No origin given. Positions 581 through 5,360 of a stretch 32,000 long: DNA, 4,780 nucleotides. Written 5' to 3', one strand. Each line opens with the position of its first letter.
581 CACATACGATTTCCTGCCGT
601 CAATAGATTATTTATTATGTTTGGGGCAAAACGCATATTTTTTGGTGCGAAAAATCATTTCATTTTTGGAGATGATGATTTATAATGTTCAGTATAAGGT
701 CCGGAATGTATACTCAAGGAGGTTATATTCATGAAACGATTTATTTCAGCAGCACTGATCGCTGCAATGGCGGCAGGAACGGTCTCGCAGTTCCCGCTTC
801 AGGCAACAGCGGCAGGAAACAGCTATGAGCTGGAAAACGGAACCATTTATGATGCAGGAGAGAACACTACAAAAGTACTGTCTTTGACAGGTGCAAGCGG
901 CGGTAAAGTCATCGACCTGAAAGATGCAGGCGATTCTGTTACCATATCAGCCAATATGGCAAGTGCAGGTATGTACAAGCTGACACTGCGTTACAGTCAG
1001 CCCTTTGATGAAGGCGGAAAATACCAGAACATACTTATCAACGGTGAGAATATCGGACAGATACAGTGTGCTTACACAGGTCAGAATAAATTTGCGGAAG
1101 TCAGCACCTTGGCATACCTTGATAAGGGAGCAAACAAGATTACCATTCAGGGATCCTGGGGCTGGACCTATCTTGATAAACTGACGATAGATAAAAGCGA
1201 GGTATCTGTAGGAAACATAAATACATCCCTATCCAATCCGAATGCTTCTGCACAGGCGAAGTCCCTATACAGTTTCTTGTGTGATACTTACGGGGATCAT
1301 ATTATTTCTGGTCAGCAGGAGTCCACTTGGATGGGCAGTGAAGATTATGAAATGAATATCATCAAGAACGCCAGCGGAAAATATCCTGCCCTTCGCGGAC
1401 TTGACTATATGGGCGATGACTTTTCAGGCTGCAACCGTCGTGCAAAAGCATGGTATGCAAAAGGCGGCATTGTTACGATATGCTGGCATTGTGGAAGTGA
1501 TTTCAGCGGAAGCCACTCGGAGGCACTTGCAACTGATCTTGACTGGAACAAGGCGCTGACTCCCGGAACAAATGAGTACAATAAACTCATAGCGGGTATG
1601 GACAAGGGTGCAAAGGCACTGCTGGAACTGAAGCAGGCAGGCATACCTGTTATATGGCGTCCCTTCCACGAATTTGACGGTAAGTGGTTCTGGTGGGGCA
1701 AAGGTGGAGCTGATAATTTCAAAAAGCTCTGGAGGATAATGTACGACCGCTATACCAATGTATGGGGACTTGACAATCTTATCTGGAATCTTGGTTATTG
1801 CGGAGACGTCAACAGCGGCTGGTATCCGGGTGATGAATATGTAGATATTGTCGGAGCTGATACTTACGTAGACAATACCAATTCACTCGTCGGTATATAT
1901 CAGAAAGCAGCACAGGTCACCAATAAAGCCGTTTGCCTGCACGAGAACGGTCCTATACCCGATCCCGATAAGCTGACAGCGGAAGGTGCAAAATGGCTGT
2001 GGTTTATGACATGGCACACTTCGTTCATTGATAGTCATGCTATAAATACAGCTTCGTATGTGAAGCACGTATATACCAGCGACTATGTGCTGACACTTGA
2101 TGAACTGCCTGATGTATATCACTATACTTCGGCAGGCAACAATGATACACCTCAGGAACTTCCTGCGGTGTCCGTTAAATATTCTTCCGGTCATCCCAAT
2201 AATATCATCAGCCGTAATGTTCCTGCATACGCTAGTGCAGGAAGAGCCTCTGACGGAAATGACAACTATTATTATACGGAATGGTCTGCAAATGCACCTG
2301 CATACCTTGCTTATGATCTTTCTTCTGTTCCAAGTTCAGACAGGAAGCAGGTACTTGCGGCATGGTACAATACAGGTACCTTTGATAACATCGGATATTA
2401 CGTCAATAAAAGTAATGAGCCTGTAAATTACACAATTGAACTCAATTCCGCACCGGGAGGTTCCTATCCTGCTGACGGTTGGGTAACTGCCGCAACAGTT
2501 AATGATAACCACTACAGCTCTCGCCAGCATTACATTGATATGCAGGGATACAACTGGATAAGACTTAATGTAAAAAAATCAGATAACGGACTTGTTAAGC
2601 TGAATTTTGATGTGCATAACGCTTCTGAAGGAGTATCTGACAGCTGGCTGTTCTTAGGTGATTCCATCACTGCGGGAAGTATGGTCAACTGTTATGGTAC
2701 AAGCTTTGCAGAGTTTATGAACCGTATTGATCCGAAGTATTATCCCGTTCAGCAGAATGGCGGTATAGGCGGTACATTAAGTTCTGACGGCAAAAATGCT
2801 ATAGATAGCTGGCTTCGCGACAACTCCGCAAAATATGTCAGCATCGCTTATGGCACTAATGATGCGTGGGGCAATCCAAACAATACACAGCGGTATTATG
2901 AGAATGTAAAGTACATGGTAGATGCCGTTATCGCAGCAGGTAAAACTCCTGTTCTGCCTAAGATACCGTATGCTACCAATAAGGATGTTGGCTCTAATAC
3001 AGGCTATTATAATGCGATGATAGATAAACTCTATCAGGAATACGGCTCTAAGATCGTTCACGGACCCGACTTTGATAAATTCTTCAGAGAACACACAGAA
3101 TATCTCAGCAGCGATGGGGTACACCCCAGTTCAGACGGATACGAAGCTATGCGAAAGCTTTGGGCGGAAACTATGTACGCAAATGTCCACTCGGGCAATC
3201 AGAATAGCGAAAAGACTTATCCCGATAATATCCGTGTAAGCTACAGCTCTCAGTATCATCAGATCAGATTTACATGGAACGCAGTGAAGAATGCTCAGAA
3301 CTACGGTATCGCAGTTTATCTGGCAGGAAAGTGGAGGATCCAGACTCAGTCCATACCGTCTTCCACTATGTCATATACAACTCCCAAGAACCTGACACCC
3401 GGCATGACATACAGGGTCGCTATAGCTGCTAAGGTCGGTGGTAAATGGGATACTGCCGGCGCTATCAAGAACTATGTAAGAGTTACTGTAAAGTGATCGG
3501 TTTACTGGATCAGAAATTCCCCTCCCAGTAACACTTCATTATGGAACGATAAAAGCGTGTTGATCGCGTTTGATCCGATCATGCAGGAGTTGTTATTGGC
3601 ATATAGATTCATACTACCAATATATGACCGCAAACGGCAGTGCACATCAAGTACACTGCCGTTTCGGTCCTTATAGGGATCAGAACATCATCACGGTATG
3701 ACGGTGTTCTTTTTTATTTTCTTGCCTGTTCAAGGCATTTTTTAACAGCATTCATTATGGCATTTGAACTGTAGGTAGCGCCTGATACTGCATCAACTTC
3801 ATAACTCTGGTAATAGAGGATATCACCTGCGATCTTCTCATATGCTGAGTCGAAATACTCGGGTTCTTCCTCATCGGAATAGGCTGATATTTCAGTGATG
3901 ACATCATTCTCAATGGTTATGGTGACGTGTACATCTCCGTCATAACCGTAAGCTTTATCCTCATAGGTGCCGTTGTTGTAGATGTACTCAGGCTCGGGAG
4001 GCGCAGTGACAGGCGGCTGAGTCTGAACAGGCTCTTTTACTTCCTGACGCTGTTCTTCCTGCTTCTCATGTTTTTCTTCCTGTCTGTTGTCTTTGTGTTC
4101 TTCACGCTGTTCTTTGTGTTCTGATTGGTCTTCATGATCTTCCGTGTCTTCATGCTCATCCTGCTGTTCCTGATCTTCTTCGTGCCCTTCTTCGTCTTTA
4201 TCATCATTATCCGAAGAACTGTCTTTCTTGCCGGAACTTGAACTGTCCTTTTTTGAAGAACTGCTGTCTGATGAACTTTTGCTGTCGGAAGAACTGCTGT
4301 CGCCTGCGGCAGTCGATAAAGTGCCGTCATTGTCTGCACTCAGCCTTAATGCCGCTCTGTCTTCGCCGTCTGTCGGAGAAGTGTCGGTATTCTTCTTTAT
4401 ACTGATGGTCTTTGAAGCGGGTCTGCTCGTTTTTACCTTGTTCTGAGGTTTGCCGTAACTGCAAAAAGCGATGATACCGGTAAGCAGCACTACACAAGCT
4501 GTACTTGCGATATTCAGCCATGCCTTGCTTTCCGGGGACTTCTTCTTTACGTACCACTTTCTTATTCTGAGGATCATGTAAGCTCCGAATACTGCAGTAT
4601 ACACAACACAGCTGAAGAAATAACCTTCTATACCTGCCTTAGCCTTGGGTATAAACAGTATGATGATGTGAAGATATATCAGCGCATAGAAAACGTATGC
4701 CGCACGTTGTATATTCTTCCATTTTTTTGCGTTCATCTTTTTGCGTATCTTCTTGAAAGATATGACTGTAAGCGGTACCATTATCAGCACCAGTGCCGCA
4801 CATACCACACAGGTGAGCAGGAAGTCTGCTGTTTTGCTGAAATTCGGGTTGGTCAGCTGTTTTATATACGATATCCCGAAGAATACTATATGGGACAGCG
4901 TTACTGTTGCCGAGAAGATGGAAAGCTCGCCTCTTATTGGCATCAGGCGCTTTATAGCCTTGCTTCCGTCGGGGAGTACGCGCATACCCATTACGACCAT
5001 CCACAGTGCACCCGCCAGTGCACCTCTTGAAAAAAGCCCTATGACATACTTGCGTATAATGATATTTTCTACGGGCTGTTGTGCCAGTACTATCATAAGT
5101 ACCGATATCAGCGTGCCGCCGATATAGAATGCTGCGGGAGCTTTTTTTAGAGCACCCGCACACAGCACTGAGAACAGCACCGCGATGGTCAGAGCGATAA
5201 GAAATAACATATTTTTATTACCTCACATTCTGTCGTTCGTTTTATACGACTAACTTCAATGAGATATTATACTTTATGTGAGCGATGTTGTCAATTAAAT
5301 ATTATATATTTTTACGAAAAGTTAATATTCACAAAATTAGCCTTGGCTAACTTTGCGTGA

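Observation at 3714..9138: ApbE flavinylation / MsrQ-like electron-transfer locus directly beside a dockerin-tagged secreted protein: a possible redox arm of a cellulosome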

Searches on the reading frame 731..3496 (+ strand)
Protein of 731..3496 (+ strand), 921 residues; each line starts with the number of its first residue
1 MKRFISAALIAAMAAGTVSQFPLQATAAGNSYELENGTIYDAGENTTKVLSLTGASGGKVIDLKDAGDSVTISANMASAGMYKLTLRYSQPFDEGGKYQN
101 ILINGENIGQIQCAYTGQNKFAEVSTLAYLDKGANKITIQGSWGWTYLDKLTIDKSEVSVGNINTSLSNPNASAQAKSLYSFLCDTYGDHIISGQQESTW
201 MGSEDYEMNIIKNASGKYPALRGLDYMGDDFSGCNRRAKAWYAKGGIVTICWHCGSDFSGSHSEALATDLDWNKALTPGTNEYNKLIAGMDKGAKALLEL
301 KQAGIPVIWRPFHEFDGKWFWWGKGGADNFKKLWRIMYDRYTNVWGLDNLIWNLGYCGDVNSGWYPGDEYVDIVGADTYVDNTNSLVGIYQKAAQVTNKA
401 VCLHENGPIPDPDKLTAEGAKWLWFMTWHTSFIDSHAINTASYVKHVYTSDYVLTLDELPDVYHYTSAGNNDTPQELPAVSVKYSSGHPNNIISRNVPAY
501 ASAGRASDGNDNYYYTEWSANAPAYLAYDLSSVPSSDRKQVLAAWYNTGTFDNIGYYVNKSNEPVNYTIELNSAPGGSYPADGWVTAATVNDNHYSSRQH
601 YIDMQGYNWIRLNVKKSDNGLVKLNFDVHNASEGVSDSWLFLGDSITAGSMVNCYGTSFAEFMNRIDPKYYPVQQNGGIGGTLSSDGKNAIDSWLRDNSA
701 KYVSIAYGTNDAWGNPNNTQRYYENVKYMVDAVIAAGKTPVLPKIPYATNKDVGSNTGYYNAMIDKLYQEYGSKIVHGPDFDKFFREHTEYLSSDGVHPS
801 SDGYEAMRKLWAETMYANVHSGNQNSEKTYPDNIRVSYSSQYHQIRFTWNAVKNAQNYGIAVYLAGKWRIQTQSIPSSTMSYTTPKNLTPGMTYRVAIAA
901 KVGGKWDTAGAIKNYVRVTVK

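Call 3: search_protein_families(library=pfam, proteins=[window:731-3496:+], max_evalue=0.01)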
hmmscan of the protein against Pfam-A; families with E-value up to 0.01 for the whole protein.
window:731-3496:+ (921 aa): 5 families
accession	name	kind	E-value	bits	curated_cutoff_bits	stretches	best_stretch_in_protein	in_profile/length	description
PF02156.21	Glyco_hydro_26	-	3.6e-61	207.6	20.2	1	169-458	2-311/311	Glycosyl hydrolase family 26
PF13472.12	Lipase_GDSL_2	-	8e-20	72.5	32.9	1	641-806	1-178/178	GDSL-like Lipase/Acylhydrolase family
PF16990.11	CBM_35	-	3e-14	53.8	28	1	46-153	18-118/121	Carbohydrate binding module (family 35)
PF00657.28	Lipase_GDSL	-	4e-12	47.1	23.6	1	641-809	3-206/208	GDSL-like Lipase/Acylhydrolase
PF00041.27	fn3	-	0.00022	21.8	25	1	831-904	3-72/84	Fibronectin type III domain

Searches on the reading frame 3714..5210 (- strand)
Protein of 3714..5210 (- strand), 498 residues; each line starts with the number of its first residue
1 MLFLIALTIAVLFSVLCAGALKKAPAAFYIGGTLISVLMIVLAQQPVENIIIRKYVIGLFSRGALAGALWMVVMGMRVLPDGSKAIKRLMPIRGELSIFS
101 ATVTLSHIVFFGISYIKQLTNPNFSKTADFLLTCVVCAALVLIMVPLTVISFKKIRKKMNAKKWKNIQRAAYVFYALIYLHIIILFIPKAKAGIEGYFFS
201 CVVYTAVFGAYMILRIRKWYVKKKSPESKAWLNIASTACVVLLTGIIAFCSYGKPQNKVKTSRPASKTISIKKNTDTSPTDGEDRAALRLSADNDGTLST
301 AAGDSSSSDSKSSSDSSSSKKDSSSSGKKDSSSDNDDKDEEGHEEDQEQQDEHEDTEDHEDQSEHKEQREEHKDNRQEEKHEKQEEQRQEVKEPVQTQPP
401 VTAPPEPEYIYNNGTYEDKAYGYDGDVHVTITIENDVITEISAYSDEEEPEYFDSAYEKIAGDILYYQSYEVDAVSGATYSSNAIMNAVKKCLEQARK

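Call 3: search_protein_families(library=pfam, proteins=[window:3714-5210:-], max_evalue=0.01)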
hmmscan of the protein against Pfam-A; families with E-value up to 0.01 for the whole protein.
window:3714-5210:- (498 aa): 1 family
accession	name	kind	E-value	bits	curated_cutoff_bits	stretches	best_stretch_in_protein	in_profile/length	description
PF04205.19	FMN_bind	-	1.3e-16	61.5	22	1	422-494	1-77/77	FMN-binding domain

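Call 4: search_protein_families(library=ncbifam, proteins=[window:3714-5210:-], max_evalue=0.01)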
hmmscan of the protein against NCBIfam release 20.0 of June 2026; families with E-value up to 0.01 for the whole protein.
window:3714-5210:- (498 aa): 6 families
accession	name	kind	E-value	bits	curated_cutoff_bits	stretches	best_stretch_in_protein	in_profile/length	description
NF040998.1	MamZ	equivalog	1.8e-07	30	650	1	139-203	548-609/633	magnetosome biogenesis transporter MamZ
NF045876.1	RnfG_DVU2794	exception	3e-05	23.6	205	1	417-493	88-176/190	RnfABCDGE type electron transport complex subunit G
NF003831.1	PRK05419.1-2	equivalog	4.1e-05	23.2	130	1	55-224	42-198/212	protein-methionine-sulfoxide reductase heme-binding subunit MsrQ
NF043060.1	MAP_0585_fam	equivalog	0.0024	17.9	170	1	299-419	81-205/319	MAP_0585 family protein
NF047351.1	lipase_YSIRK_Sa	exception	0.0044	15.4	650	1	258-390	34-166/704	YSIRK-targeted triacylglycerol lipase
TIGR01947.1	rnfG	subfamily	0.0058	16.7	102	0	471-495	160-184/187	RnfABCDGE type electron transport complex subunit G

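Call 63: search_protein_families(library=pfam, proteins=[window:3714-5210:-], max_evalue=10)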
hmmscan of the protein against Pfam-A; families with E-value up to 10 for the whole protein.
window:3714-5210:- (498 aa): 13 families
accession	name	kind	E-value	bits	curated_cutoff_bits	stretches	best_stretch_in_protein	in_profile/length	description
PF04205.19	FMN_bind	-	1.3e-16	61.5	22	1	422-494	1-77/77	FMN-binding domain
PF06143.16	Baculo_11_kDa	-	0.022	14.8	28.4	1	116-170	22-74/84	Baculovirus 11 kDa family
PF10277.15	Frag1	-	0.026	14.5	30.3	1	195-250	53-110/220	Frag1/DRAM/Sfk1 family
PF17870.6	Insulin_TMD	-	0.06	13.9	33.4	1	220-248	4-33/47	Insulin receptor trans-membrane segment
PF08592.16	Anthrone_oxy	-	0.25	12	27.3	1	115-163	27-69/106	Anthrone oxygenase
PF16101.10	PRIMA1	-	0.27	11.4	38.6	1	131-172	100-140/158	Proline-rich membrane anchor 1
PF12722.12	Hid1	-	0.62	8.7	22.5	1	304-444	595-732/812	High-temperature-induced dauer-formation protein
PF09507.16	CDC27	-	0.82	9.5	24.5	1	254-406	202-350/443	DNA polymerase subunit Cdc27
PF02724.19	CDC45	-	1.1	7.9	34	1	307-390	132-211/624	CDC45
PF15748.10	CCSAP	-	1.3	9.4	27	1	304-399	49-143/260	Centriole, cilia and spindle-associated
PF02233.22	PNTB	-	4.7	6.5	31.7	1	32-216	35-202/456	NAD(P) transhydrogenase beta subunit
PF06664.17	WLS-like_TM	-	7.1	6.3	28.3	1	97-185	114-205/247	Wntless-like, transmembrane domain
PF12316.13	Dsh_C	-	9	7.1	22.3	0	296-404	59-161/199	Segment polarity protein dishevelled (Dsh) C terminal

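Call 67: search_protein_families(library=pfam, alignment_id=A5, max_evalue=0.01)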
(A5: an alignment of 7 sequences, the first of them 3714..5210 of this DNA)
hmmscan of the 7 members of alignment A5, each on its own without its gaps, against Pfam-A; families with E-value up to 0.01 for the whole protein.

A. member 1, window:3714-5210:- (498 aa): 1 family
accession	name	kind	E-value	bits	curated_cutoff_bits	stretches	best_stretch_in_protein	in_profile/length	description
PF04205.19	FMN_bind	-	1.3e-16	61.5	22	1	422-494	1-77/77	FMN-binding domain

B. families by the number of members that match (of 7 scanned): 5 families
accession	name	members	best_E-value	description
PF04205.19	FMN_bind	7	1.3e-16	FMN-binding domain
PF01794.25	Ferric_reduct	5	2.5e-08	Ferric reductase like transmembrane component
PF05887.16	Trypan_PARP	1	8.4e-05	Procyclic acidic repetitive protein (PARP)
PF25093.1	DUF7807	1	0.0052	Family of unknown function (DUF7807)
PF12722.12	Hid1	1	0.009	High-temperature-induced dauer-formation protein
